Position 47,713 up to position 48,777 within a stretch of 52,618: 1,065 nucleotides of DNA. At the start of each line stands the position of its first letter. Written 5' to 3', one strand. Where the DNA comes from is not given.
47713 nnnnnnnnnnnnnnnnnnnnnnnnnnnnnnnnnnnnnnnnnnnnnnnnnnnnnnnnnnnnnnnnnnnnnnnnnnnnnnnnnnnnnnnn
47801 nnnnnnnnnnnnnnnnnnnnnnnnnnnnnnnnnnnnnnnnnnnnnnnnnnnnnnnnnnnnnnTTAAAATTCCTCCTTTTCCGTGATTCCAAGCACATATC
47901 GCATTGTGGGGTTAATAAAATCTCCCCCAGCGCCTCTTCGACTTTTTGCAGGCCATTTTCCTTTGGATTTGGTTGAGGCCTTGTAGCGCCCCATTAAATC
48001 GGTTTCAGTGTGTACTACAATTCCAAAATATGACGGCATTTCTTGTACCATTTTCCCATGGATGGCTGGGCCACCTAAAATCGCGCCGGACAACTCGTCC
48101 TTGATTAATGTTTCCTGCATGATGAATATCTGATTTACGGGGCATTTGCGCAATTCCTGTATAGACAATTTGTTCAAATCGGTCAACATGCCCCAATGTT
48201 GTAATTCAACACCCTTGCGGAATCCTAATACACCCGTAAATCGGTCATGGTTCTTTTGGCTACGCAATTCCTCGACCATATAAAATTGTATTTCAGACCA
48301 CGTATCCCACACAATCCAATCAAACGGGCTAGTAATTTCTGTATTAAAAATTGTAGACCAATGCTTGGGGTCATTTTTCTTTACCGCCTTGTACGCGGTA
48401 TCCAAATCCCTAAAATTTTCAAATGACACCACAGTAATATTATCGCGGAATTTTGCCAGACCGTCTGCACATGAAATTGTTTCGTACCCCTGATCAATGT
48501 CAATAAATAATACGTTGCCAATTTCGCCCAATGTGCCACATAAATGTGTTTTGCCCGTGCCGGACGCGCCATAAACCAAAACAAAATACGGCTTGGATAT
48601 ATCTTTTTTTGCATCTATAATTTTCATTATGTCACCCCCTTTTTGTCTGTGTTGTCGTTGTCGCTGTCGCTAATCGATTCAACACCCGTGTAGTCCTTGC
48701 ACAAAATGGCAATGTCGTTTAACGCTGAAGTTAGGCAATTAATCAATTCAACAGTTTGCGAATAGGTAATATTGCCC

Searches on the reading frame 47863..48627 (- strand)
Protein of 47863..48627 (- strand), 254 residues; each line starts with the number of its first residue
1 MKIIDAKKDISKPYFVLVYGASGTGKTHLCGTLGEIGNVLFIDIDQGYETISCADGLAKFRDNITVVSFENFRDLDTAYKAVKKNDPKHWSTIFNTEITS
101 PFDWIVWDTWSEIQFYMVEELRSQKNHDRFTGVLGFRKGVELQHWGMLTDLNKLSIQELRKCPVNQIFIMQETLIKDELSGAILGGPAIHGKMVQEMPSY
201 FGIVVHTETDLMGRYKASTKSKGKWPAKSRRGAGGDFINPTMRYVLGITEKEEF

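Call 102: search_protein_families(library=pfam, proteins=[window:47863-48627:-], max_evalue=0.05)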
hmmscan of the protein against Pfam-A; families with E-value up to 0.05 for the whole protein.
window:47863-48627:- (254 aa): 5 families
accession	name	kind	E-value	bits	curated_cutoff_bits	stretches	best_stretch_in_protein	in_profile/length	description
PF13479.12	AAA_24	-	1.2e-16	61.6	27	1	13-230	2-194/195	AAA domain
PF13191.12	AAA_16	-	0.0013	19.7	32.6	1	13-35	24-46/167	AAA ATPase domain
PF13401.12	AAA_22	-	0.0018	19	27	1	12-36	4-28/130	AAA domain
PF06414.18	Zeta_toxin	-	0.0035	17.2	22.3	0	8-46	12-53/199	Zeta toxin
PF13238.12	AAA_18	-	0.036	14.9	29.4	0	16-48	1-25/128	AAA domain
